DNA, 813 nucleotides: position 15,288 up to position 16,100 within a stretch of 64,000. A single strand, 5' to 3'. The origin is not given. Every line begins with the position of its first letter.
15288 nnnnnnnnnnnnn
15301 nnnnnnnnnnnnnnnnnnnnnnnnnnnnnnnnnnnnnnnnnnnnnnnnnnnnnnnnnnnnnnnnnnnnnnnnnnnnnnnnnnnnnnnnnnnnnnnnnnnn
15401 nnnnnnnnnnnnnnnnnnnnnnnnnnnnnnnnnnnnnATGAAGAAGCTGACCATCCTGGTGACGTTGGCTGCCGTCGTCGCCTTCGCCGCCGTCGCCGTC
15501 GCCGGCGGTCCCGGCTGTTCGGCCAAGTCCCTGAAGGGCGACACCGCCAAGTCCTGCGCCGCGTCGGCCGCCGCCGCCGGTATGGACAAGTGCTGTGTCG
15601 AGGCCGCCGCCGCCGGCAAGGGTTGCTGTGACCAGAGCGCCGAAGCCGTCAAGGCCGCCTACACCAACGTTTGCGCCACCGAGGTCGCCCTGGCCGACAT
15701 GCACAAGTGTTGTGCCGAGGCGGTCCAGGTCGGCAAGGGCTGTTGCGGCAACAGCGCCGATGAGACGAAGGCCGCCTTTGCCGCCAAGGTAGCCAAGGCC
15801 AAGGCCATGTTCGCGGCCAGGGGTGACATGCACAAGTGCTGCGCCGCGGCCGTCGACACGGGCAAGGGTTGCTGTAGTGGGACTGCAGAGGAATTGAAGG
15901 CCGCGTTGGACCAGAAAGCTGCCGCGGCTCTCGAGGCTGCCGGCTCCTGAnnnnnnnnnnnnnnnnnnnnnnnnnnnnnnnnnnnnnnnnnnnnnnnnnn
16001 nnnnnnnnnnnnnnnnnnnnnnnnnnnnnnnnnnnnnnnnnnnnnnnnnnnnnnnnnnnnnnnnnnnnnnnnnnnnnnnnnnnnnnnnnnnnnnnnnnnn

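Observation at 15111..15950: Secreted vicinal-cysteine repeat protein (DMHKCC..GKGCC x3) behind a 300-bp structured leader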

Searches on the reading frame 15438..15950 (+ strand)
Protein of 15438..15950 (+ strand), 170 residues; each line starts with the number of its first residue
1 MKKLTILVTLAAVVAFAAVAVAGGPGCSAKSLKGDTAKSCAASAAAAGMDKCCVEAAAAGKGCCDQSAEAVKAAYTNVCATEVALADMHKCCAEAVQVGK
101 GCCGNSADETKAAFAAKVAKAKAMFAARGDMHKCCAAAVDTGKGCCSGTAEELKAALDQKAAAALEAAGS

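Call 3: search_protein_families(library=pfam, proteins=[window:15438-15950:+], max_evalue=10)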
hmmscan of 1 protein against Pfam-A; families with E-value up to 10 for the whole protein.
window:15438-15950:+ (170 aa): 1 family
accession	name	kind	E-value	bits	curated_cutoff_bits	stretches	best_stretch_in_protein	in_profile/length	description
PF24748.1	Galaxin_repeat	-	0.18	12.2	28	1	27-148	4-131/131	Galaxin-like repeats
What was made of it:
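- Closest known: Galaxin-like di-cysteine repeats. Same: This is the only Pfam model that registers at all (call 3).
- The only Pfam similarity, far below threshold, is to Galaxin di-Cys repeats (E 0.18, 12.2 bits against a cutoff of 28; call 3).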

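Call 4: search_protein_families(library=ncbifam, proteins=[window:15438-15950:+], max_evalue=10)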
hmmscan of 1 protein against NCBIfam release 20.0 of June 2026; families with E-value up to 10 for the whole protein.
window:15438-15950:+ (170 aa): 4 families
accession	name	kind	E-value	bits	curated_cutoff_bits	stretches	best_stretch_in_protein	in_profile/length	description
NF009006.1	PRK12351.1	equivalog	0.47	8.8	550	1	114-167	190-243/376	bifunctional 2-methylcitrate synthase/citrate synthase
NF010638.0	PRK14035.1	equivalog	4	6.1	572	1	113-152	190-224/372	citrate synthase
NF038244.1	pheromon_TrpTrp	equivalog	9.2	6.7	29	1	2-21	3-22/32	quorum-sensing system DWW-type pheromone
NF047871.1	vicin_ArsD_rel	equivalog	9.7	6.1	90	1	50-73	17-40/124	ArsD-related vicinal cysteine protein VcpD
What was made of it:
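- On CopG (DUF411): There is no Pfam or NCBIfam hit (calls 3, 4).
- On ArsD-related vicinal cysteine protein VcpD (NF047871): The score is 6.1 bits, E 9.7 (call 4).
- Closest known: CopG. Different: There is no homology (calls 3, 4).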

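Call 6: find_homologous_proteins(query=window:15438-15950:+, max_evalue=0.001)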
Query window:15438-15950:+ (170 aa): 15 proteins with E <= 0.001 among 8000 candidates.
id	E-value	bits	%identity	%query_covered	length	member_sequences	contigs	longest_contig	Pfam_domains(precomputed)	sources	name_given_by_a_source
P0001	1.0e-26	112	51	84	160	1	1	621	-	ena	-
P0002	1.0e-26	112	48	93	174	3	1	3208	-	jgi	jgi:hypothetical protein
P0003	3.1e-26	110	58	66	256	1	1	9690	-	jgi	jgi:hypothetical protein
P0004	1.3e-25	108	50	84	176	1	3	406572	-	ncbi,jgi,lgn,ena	jgi:hypothetical protein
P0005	2.9e-24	104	50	82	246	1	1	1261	-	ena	-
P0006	3.7e-24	104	44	100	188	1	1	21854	-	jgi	-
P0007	5.3e-23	100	47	95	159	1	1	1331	-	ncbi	-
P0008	1.2e-22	99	47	92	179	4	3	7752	-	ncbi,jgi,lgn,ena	-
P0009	1.3e-22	99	46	93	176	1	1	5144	-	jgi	jgi:Tfp pilus assembly protein PilW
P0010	7.0e-22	96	40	93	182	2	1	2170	-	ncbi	-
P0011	9.6e-22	96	47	92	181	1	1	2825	-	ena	-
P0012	3.7e-21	94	45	95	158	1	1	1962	-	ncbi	-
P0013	2.1e-19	88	45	92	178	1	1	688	-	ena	-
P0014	7.1e-18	83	47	96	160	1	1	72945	-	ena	-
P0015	1.5e-10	60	40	61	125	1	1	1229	-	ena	-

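Call 7: search_solved_structures(query=window:15438-15950:+, max_evalue=10)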
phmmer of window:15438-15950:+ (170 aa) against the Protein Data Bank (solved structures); distinct sequences matched with E-value up to 10: 6.
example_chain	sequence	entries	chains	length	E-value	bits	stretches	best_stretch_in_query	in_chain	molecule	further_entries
6a29_A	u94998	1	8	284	2.9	11.5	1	112-166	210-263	DNA repair protein PprA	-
9or6_A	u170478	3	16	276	3.6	11.2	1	112-166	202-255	DNA repair protein PprA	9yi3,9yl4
9om8_A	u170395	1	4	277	3.7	11.2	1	112-166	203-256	DNA repair protein PprA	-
6mc6_A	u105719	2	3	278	3.7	11.1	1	112-166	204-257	DNA repair protein PprA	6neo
6bdu_A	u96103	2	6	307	4.1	11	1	112-166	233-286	DNA repair protein PprA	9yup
6a27_A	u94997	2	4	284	4.8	10.8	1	112-166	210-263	DNA repair protein PprA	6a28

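Call 9: find_encoding_contigs(protein=P0004, flank=8000, max_places=3)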
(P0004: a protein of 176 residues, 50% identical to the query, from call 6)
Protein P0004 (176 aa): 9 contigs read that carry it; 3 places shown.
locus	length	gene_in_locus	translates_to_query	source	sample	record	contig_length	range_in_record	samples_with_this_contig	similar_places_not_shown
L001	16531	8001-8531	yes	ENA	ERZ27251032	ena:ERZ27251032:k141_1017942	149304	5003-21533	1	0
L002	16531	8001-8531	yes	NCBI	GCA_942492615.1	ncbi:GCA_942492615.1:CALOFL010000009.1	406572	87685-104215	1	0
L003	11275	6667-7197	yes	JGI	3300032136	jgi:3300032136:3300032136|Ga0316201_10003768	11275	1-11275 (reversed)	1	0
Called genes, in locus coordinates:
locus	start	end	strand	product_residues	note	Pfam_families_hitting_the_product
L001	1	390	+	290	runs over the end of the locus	-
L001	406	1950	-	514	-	PF00849:PseudoU_synth_2, PF10672:Methyltrans_SAM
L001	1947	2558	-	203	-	PF14595:Thioredoxin_9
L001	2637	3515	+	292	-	PF03372:Exo_endo_phos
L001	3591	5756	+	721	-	PF00486:Trans_reg_C, PF00930:DPPIV_N (faint), PF07676:PD40 (weak), PF26550:Tricorn_2nd (faint), PF26549:Tricorn_N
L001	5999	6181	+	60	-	-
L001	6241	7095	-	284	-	PF00140:Sigma70_r1_2, PF04542:Sigma70_r2, PF04539:Sigma70_r3 (weak), PF04545:Sigma70_r4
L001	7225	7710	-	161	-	-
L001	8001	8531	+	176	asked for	-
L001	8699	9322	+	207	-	PF07638:Sigma70_ECF, PF04542:Sigma70_r2, PF08281:Sigma70_r4_2 (weak), PF04545:Sigma70_r4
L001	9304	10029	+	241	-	-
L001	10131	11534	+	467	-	PF00753:Lactamase_B, PF12706:Lactamase_B_2 (faint), PF10996:Beta-Casp, PF07521:RMMBL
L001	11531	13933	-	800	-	PF13517:FG-GAP_3 (faint), PF01839:FG-GAP (faint), PF02518:HATPase_c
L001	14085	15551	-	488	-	PF14537:Cytochrom_c3_2 (faint), PF22113:Mtrc-MtrF_II-IV_dom (faint), PF14522:Cytochrome_C7 (faint), PF13435:Cytochrome_C554 (faint), PF11783:Cytochrome_cB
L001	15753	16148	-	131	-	-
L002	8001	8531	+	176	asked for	-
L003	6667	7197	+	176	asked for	-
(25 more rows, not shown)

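Call 10: find_encoding_contigs(protein=P0014, flank=8000, max_places=3)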
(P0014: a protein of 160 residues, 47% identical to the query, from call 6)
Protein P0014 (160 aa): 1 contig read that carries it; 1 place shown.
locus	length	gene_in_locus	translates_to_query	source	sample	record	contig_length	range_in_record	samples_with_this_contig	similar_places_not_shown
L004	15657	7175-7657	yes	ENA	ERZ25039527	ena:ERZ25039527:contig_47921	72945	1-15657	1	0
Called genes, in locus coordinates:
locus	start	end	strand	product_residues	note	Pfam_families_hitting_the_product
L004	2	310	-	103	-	?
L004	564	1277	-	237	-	PF18962:Por_Secre_tail (faint), PF13860:FlgD_ig (weak)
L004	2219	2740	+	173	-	-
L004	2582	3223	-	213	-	PF02517:Rce1-like (weak)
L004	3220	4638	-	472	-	PF00282:Pyridoxal_deC, PF01212:Beta_elim_lyase (weak)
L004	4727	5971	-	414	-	PF00015:MCPsignal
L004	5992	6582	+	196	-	-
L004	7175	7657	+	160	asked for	-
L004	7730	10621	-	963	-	PF01564:Spermine_synth, PF00515:TPR_1 (faint), PF07719:TPR_2 (faint), PF13428:TPR_14 (faint), PF13431:TPR_17 (faint), PF14559:TPR_19 (faint), PF13432:TPR_16 (weak)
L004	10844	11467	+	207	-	PF07638:Sigma70_ECF, PF04542:Sigma70_r2, PF08281:Sigma70_r4_2, PF04545:Sigma70_r4 (weak)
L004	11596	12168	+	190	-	-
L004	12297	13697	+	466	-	PF00753:Lactamase_B, PF12706:Lactamase_B_2 (faint), PF10996:Beta-Casp, PF07521:RMMBL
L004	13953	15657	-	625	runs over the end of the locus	PF17152:CHASE8, PF00672:HAMP, PF00512:HisKA, PF02518:HATPase_c, PF00072:Response_reg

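Call 11: find_encoding_contigs(protein=P0006, flank=8000, max_places=3)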
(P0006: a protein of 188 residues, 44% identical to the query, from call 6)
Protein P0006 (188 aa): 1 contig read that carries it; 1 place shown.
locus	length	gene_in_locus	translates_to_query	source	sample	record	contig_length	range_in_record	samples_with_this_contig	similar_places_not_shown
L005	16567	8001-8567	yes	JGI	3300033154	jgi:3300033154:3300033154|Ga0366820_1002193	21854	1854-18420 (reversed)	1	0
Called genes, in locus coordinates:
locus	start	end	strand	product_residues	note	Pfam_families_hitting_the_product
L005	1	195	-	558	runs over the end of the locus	PF00005:ABC_tran, PF01926:MMR_HSR1 (faint), PF02463:SMC_N (faint), PF13476:AAA_23 (faint), PF13555:AAA_29 (faint), PF13304:AAA_21 (faint), PF12848:ABC_tran_Xtn, PF00005:ABC_tran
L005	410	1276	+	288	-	-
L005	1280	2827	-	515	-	PF00849:PseudoU_synth_2, PF10672:Methyltrans_SAM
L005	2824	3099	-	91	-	-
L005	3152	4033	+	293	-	PF03372:Exo_endo_phos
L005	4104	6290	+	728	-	PF00486:Trans_reg_C, PF07676:PD40 (weak), PF23381:Beta-prop_IFT122_1st (faint), PF26550:Tricorn_2nd, PF25174:Beta-prop_THOC3 (faint), PF26549:Tricorn_N, PF07676:PD40 (weak), PF26549:Tricorn_N, +1 more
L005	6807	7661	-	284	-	PF00140:Sigma70_r1_2, PF04542:Sigma70_r2, PF04545:Sigma70_r4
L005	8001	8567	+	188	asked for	-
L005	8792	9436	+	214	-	PF07638:Sigma70_ECF (weak), PF04542:Sigma70_r2, PF08281:Sigma70_r4_2, PF04545:Sigma70_r4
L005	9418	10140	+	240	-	-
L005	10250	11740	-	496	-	PF14537:Cytochrom_c3_2 (faint), PF22113:Mtrc-MtrF_II-IV_dom (faint), PF14522:Cytochrome_C7 (faint), PF11783:Cytochrome_cB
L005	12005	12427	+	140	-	-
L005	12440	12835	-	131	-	PF24441:DUF7560 (faint)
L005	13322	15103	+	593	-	PF00561:Abhydrolase_1 (faint), PF12146:Hydrolase_4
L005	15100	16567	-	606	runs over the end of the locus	-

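Call 16: find_related_loci(query=A1, collection=genome_contigs, flank=6000)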
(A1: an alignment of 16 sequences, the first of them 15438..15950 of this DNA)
Query A1 (170 aa) in genome_contigs; peptide patterns used: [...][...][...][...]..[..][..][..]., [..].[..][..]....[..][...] (x = any residue, [..] = any of these).
170 stretches matched a pattern; 50 encode a relative of the query (tblastn E <= 1e-3); 48 distinct loci.
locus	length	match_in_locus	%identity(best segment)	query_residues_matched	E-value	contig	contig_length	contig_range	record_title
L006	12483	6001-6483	59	1-160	8e-45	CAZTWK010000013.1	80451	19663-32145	MAG TPA_asm: uncultured Fibrobacteraceae bacterium isolate binchicken_co97_231 genome assembly, contig: NODE_1025_length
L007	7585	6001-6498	59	1-167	2e-40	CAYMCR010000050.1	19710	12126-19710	MAG TPA_asm: uncultured Fibrobacteraceae bacterium isolate binchicken_co65_219 genome assembly, contig: NODE_11316_lengt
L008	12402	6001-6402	58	28-158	8e-38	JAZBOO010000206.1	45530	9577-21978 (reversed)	MAG: Candidatus Krumholzibacteriia bacterium isolate bin.63 k117_5058073, whole genome shotgun sequence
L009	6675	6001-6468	46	1-162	2e-34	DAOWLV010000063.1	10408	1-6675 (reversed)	MAG TPA_asm: Candidatus Krumholzibacteriia bacterium isolate CSMAG_2985 CSMAG_2985_k141_3239709_length_10408_cov_32.0082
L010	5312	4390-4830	46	1-160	5e-34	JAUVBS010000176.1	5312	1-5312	MAG: bacterium isolate CSMAG_251 CSMAG_251_k127_2390907_length_5312_cov_10.0000, whole genome shotgun sequence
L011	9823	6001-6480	50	1-162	5e-34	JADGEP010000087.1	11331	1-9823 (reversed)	MAG: Candidatus Krumholzibacteriia bacterium isolate BB39 NODE_87_length_11331_cov_3.252266, whole genome shotgun sequen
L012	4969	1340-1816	47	1-163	1e-32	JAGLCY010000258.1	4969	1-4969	MAG: Candidatus Krumholzibacteriia bacterium isolate SW_4_19 ROV167.bin.19.fa_258, whole genome shotgun sequence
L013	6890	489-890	50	19-158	1e-32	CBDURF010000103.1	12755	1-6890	MAG TPA_asm: uncultured bacterium isolate SRR22302361_binner123_Refined_103 genome assembly, contig: ERZ25748748.2711, w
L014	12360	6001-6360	56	49-168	2e-32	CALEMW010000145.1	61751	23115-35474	MAG TPA_asm: uncultured bacterium isolate ERR2206774_bin.11_CONCOCT_v1.1_MAG genome assembly, contig: ERZ889078.138, who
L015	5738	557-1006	46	1-164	7e-32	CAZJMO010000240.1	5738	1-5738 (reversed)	MAG TPA_asm: uncultured Fibrobacteraceae bacterium isolate binchicken_co42_410 genome assembly, contig: NODE_27173_lengt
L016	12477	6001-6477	48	1-157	5e-31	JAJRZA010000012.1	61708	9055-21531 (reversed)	MAG: Candidatus Krumholzibacteriota bacterium isolate Dive96_bin4.121 k141_749370, whole genome shotgun sequence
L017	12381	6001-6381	54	39-162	8e-31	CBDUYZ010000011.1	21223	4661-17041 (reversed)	MAG TPA_asm: uncultured bacterium isolate SRR21487743_metabat2_30 genome assembly, contig: ERZ25748485.443, whole genome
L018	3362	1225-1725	44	1-157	8e-31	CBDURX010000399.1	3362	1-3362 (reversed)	MAG TPA_asm: uncultured bacterium isolate SRR22302364_binner13_Refined_49 genome assembly, contig: ERZ25073603.32060, wh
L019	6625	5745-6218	47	1-170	5e-30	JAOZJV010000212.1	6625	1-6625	MAG: Candidatus Krumholzibacteriia bacterium isolate GMC1.concoct.124 GMC1_3326_length_6625_cov_5.874734, whole genome s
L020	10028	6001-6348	53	44-165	5e-30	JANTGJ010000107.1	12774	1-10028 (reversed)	MAG: Candidatus Krumholzibacteriia bacterium isolate bin1006 c_000000005165, whole genome shotgun sequence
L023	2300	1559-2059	45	1-154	9e-30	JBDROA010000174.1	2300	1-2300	MAG: Actinomycetota bacterium isolate MEGAHIT-group-1.925 k141_6917553, whole genome shotgun sequence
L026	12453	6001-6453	46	1-157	3e-28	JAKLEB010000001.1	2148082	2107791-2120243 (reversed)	MAG: Candidatus Krumholzibacteriota bacterium isolate RA.bin123 RA.bin123_1, whole genome shotgun sequence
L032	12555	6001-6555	39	1-164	8e-21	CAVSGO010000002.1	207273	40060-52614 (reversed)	MAG: uncultured bacterium isolate MFD05684.bin.1.263 genome assembly, contig: contig_108307, whole genome shotgun sequen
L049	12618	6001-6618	37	1-167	4e-22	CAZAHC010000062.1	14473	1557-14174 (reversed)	MAG TPA_asm: uncultured Fibrobacteraceae bacterium isolate binchicken_co65_483 genome assembly, contig: NODE_16783_lengt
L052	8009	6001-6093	52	132-162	2e-4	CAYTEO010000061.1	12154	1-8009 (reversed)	MAG TPA_asm: uncultured Fibrobacteraceae bacterium isolate binchicken_co172_210 genome assembly, contig: NODE_4622_lengt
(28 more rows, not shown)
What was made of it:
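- The source habitats may be sulfidic, which I infer from the MAG names (call 16).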

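Call 24: predict_structure(alignment_id=A1)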
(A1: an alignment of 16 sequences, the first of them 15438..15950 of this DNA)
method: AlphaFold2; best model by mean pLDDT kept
length: 170 residues; sequences in the alignment: 16
mean_pLDDT: 79.6   pTM: 0.68
mean pLDDT of the five models: 79.6, 79.4, 76.6, 76.5, 72.8
residues with pLDDT >= 90: 78; 70-90: 55; 50-70: 4; < 50: 33
segments of 3 or more residues with pLDDT < 50: 1-33
pLDDT, mean of each block of 10 residues (from residue 1): 38 40 39 63 84 88 91 91 91 94 95 94 89 88 90 92 86
secondary structure, 60 per line:
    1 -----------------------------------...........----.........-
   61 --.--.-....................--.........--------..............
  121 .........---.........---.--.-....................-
elements in order: H36-46 H51-59 H68-87 H90-98 H107-129 H133-141 H150-169
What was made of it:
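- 15438..15950 (+): Coding sequence of the 170-aa secreted CC-x9-CC repeat protein (stop codon included). AF2 mean pLDDT is 79.6, about 90 for residues 40-170 (call 24).
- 15438..15503 (+): Signal peptide, residues 1-22: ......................, predicted to be cut before GGPGC. AF2 pLDDT is below 50 for residues 1-33 (call 24).
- On Metallothionein families in Pfam: The AF2 model is confidently helical, with pLDDT about 90 over residues 40-170 (call 24).
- On CopG (DUF411): The model is all-helical (call 24).
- Closest known: Metallothioneins, including bacterial SmtA and MymT. Different: This protein is exported, Ala-rich and predicted to be stably helical without metal (call 24).
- The helices are already predicted with high confidence without disulfide information (call 24). 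Both pairs sit at helix N-termini, where thiol pKa is lowered (call 24; established protein chemistry).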

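Call 25: search_protein_representatives(alignment_id=A1)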
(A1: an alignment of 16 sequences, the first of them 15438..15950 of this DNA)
Query: 16 sequences, 161 profile positions. Proteins with E-value up to 0.001 (for the whole library): 55; up to 1e-10: 42; up to 1e-30: 15. The best 55 are listed.
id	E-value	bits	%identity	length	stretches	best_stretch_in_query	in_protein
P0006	1.3e-63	230.0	-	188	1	1-160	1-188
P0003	8.6e-63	227.3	-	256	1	1-160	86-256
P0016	1.0e-46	175.1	-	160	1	1-160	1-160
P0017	2.4e-46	173.9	-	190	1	1-160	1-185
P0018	4.4e-46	173.0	-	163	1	1-156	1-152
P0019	5.7e-43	162.9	-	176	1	1-160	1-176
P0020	8.0e-38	146.2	-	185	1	1-116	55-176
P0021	2.5e-37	144.5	-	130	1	1-114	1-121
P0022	8.7e-36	139.5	-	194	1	1-159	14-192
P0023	8.9e-36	139.5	-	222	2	1-86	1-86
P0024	8.7e-35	136.3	-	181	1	8-156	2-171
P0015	3.4e-34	134.4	-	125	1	11-140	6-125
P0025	1.4e-32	129.1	-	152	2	50-159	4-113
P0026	6.1e-32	127.0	-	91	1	77-160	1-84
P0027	6.0e-31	123.8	-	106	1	57-160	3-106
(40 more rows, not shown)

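Call 28: fold_search(model_id=the predicted structure, library=pdb)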
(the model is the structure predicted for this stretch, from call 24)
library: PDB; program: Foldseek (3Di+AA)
matches with E <= 10: 3; with E <= 0.001: 0
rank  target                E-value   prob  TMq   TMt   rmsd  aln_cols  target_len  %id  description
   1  5vox_R                6.1e+00  0.03  0.19  0.17  16.9       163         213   10  Yeast V-ATPase in complex with Legionella pneumophila effector SidK (rotational state 1) (released 2017-06-21)
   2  6fzz                  7.1e+00  0.08  0.24  0.21   8.3       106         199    9  Crystal structure of BSE31 (BSPA14S_RS05060 gene product) from Lyme disease agent Borrelia (Borreliella) spielmanii (released 2019-03-27)
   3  9k82_A                7.1e+00  0.05  0.22  0.20  13.9       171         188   16  Cryo-EM structure of designed zinc-induced filament Fiber-n5-Zn1-HEHE-917 (released 2025-10-29)

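Call 43: search_protein_families(library=pfam, proteins=[L001:9304-10029:+, L001:7225-7710:-, L001:6241-7095:-, L001:8699-9322:+], max_evalue=0.01)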
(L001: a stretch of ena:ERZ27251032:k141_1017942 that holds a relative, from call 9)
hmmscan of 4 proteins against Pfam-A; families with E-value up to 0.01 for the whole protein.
L001:9304-10029:+ (241 aa): 0 families

L001:7225-7710:- (161 aa): 1 family
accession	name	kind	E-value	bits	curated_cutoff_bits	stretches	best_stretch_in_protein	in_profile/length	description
PF00581.25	Rhodanese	-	0.00042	21.1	22.2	1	71-150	10-96/102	Rhodanese-like domain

L001:6241-7095:- (284 aa): 4 families
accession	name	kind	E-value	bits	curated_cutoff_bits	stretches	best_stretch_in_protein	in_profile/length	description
PF04542.20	Sigma70_r2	-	2.8e-20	72.3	24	1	52-121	1-70/71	Sigma-70 region 2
PF04545.22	Sigma70_r4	-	1.5e-14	53.7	24.1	1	219-272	1-50/50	Sigma-70, region 4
PF00140.25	Sigma70_r1_2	-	3e-12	46.7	22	1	16-46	3-33/34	Sigma-70 factor, region 1.2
PF04539.22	Sigma70_r3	-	1.1e-06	29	25.3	1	133-206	3-77/78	Sigma-70 region 3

L001:8699-9322:+ (207 aa): 4 families
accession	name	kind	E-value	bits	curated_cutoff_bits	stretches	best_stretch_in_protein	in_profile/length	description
PF04542.20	Sigma70_r2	-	2.8e-13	49.9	24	1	30-97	1-69/71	Sigma-70 region 2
PF07638.17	Sigma70_ECF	-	4.9e-10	40.1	21.1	1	15-182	7-175/185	ECF sigma factor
PF04545.22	Sigma70_r4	-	4e-08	33.1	24.1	1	148-188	10-50/50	Sigma-70, region 4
PF08281.18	Sigma70_r4_2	-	3.2e-07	30.3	25.7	1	135-185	3-53/54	Sigma-70, region 4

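Call 46: search_protein_families(library=pfam, proteins=[L026:4561-5910:-, L026:7088-8317:-, L032:4517-5788:-, L032:7142-8452:-, L049:4622-5797:+, L049:6923-8416:+, L015:1487-2551:-, L010:2097-4148:-, L018:1880-2839:+, L019:3843-5336:+], max_evalue=0.001)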
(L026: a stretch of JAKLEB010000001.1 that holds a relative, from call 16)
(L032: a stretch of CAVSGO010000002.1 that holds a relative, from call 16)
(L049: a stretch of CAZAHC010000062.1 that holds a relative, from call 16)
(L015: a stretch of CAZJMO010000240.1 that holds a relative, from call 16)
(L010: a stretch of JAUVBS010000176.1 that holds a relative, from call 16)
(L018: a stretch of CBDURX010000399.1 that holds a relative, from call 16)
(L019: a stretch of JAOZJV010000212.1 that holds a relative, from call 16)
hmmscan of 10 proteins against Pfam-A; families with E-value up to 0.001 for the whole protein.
L026:4561-5910:- (449 aa): 1 family
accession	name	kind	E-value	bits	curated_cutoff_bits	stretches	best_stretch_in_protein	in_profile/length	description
PF04055.27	Radical_SAM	-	2.2e-17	64.2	29.5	1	193-345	4-164/166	Radical SAM superfamily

L026:7088-8317:- (409 aa): 0 families

L032:4517-5788:- (423 aa): 1 family
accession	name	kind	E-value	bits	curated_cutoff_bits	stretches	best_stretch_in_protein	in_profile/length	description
PF04055.27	Radical_SAM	-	4.7e-16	59.8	29.5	1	167-315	4-159/166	Radical SAM superfamily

L032:7142-8452:- (436 aa): 0 families

L049:4622-5797:+ (391 aa): 0 families

L049:6923-8416:+ (497 aa): 1 family
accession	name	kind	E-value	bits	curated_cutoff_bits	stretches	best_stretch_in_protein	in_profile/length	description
PF02321.23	OEP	-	1e-41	143.2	22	2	305-481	12-187/187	Outer membrane efflux protein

L015:1487-2551:- (354 aa): 0 families

L010:2097-4148:- (683 aa): 6 families
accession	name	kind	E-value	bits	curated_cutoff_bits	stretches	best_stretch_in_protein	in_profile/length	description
PF13517.12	FG-GAP_3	-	1e-09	39.3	26.9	0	365-421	1-60/61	FG-GAP-like repeat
PF25292.1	Beta-prop_CGLA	-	2.4e-06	27.7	26.8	0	340-407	17-80/316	Lambda-carrageenase beta-propeller domain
PF13570.13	Beta-prop_ACSF4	-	3.6e-06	27.1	133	0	321-402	19-92/329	Beta-alanine-activating enzyme, beta-propeller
PF23727.1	Beta-prop_FAM234A_B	-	7.5e-06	25.2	26.4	0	286-344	103-167/467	FAM234A/B beta-propeller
PF01839.29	FG-GAP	-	8.1e-06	26.1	22.1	0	49-60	9-20/37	FG-GAP repeat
PF13860.13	FlgD_ig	-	0.0002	21.7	27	0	606-670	8-75/79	FlgD Ig-like domain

L018:1880-2839:+ (319 aa): 0 families

L019:3843-5336:+ (497 aa): 3 families
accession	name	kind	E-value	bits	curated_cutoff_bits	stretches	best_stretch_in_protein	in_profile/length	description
PF00924.24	MS_channel_2nd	-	9.4e-18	64.5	20.2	1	187-252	2-67/68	Mechanosensitive ion channel, beta-domain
PF21082.3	MS_channel_3rd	-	1.9e-14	54.2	21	1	261-343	2-88/88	Mechanosensitive ion channel MscS, C-terminal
PF00027.35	cNMP_binding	-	1e-11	45.1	27.5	1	413-478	2-67/89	Cyclic nucleotide-binding domain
